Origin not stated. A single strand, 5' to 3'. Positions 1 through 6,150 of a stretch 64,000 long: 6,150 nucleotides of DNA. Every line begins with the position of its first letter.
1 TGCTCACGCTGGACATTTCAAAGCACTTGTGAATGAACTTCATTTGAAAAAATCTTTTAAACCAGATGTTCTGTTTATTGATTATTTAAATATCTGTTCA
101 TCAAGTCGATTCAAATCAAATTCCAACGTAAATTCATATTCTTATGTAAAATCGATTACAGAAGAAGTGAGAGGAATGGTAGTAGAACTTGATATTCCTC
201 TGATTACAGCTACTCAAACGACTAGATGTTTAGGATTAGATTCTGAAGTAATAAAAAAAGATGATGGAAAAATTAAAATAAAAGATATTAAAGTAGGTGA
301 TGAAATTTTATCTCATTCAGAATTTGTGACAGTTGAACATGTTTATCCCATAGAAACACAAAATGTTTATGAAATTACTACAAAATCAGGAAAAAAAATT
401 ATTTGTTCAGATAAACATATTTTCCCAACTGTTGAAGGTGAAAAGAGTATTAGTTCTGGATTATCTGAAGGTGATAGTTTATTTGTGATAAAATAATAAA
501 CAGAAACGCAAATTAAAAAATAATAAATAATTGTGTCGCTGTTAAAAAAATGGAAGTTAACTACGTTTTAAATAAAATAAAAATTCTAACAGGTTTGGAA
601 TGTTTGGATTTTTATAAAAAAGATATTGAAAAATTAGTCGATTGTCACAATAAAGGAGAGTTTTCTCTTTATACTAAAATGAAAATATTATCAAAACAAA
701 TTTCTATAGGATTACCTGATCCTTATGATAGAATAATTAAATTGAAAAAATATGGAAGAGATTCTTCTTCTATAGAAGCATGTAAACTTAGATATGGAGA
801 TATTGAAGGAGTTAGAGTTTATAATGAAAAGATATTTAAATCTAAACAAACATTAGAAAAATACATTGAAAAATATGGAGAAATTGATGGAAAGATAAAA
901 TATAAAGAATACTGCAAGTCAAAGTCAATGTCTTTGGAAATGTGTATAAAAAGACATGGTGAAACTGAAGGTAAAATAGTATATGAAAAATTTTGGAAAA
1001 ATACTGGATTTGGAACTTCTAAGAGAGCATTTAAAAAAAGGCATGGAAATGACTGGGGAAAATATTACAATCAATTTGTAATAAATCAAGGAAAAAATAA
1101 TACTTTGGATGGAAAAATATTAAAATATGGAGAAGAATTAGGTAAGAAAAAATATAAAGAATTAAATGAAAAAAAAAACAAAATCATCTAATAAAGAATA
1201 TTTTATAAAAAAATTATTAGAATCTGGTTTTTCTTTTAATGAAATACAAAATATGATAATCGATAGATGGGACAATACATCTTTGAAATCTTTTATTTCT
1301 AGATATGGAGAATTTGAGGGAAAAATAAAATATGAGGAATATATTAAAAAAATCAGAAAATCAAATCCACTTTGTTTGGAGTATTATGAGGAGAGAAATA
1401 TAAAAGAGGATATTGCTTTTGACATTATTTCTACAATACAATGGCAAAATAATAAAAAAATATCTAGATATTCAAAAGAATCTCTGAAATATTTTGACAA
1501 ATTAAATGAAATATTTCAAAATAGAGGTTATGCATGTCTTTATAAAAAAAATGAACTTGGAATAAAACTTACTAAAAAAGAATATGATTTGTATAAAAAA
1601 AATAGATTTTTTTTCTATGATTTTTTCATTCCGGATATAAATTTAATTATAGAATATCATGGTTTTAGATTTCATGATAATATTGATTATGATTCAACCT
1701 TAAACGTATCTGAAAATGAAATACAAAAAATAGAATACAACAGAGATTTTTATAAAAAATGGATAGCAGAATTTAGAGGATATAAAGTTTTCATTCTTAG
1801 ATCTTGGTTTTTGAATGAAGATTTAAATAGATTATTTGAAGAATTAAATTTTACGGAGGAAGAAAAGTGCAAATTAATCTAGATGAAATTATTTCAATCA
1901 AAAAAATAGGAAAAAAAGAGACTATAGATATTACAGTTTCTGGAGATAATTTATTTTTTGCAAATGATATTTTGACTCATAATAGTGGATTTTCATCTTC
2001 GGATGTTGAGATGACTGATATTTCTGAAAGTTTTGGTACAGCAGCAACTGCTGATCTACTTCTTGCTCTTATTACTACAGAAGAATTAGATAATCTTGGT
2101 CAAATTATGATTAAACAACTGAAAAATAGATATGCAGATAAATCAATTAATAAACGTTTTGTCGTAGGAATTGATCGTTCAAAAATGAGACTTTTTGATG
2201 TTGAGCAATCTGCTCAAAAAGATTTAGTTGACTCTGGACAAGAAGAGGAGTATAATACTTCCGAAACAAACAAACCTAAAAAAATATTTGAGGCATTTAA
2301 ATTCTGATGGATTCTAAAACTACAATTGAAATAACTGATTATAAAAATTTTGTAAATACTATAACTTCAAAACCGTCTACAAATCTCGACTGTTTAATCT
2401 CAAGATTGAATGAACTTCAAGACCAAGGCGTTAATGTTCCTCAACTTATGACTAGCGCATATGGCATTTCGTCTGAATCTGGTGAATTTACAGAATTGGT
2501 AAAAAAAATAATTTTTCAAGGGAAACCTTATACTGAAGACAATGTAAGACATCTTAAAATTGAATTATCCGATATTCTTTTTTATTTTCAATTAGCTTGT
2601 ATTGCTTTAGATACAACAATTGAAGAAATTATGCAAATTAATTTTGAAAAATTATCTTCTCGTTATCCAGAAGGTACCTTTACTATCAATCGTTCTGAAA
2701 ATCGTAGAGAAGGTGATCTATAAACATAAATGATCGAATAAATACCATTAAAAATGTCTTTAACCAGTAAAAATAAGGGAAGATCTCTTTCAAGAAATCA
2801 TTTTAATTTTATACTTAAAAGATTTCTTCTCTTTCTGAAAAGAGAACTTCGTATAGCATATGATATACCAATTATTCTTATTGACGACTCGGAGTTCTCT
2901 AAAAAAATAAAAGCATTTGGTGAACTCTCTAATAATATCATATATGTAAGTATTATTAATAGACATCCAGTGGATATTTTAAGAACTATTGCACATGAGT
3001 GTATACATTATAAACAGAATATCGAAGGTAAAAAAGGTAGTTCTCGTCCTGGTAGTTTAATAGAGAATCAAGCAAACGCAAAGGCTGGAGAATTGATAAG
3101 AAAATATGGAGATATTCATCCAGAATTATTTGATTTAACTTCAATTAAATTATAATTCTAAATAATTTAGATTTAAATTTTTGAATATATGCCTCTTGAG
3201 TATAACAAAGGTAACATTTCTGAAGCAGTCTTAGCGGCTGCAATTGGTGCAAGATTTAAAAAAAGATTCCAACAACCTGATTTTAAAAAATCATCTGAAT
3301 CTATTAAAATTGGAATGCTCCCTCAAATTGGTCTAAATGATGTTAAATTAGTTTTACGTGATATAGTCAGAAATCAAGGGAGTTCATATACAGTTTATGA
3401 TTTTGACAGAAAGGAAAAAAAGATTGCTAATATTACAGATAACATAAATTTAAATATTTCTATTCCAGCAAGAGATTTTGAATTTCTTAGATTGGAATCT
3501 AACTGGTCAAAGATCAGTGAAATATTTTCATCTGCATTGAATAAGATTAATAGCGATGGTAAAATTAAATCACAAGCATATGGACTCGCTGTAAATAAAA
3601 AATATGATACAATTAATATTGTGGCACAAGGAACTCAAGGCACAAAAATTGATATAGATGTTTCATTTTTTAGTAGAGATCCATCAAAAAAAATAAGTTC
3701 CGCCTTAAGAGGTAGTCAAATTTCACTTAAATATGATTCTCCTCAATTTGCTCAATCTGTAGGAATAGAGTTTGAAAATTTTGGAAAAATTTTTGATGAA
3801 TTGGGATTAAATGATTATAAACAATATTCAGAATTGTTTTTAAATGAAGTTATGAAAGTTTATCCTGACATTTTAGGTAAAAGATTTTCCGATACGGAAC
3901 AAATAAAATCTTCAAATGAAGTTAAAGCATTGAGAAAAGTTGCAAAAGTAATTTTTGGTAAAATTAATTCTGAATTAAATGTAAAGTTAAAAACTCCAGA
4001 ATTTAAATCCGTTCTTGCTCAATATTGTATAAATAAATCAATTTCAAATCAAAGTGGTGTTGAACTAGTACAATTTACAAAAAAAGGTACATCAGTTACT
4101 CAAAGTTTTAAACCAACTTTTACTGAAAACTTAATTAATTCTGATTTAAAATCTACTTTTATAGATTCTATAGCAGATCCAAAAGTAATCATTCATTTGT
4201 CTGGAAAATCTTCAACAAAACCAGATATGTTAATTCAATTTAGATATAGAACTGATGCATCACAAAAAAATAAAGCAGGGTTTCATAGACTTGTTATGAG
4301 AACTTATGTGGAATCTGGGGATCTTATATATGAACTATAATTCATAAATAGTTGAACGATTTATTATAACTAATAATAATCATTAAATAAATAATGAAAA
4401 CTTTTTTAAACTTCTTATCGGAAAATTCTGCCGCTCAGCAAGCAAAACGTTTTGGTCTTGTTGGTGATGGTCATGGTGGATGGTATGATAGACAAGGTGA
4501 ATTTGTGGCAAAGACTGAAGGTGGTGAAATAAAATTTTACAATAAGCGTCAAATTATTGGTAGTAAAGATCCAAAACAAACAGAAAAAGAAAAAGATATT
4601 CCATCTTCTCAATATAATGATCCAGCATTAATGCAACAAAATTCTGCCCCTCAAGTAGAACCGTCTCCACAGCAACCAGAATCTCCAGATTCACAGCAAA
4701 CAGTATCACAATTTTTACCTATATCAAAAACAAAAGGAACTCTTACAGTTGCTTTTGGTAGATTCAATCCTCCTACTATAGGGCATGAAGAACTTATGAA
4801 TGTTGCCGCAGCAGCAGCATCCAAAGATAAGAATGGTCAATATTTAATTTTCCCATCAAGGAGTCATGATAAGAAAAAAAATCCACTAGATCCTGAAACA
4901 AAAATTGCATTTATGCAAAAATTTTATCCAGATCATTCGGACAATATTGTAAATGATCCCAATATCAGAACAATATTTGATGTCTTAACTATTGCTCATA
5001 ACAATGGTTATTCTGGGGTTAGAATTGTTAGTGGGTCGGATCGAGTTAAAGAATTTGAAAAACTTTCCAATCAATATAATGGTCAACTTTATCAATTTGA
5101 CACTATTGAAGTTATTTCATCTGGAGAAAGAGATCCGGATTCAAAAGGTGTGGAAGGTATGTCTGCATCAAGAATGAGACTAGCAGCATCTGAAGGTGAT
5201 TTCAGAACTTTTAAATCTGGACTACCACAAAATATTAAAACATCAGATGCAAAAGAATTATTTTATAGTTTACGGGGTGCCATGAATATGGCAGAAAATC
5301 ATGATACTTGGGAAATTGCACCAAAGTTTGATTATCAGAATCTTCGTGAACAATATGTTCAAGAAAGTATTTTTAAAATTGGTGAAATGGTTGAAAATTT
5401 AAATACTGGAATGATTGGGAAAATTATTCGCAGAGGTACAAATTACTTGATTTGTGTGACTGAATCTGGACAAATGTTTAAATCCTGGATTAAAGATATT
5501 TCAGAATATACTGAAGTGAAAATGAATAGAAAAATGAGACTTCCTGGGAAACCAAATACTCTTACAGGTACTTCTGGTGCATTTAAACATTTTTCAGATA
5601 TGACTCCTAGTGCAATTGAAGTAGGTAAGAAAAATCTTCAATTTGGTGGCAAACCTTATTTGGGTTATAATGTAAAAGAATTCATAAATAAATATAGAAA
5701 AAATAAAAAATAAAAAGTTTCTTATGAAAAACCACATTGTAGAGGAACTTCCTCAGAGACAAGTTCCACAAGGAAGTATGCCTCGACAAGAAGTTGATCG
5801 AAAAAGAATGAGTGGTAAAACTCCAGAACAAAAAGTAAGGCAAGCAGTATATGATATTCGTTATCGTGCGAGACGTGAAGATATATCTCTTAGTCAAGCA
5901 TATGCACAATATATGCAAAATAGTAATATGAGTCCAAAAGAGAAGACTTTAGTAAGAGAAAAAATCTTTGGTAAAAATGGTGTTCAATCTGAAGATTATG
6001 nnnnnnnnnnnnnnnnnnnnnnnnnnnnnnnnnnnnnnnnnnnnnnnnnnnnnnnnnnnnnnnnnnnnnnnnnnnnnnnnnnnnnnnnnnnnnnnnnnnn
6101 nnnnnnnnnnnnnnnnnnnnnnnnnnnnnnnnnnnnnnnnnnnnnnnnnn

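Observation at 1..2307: Fractured gp41 helicase gene: split intein halves separated by an inserted endonuclease gene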

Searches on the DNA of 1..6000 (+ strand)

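Call 3: search_dna_similar(query=window:1-6000:+, collection=phages, mode=near, max_rows=20)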
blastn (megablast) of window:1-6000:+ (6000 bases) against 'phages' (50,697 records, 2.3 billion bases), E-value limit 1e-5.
No match.

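Call 79: search_rna_families(source=window, start=1, end=3000, threshold=evalue, max_evalue=1)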
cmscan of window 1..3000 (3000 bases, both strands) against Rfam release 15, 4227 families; matches with E-value up to 1: 0.
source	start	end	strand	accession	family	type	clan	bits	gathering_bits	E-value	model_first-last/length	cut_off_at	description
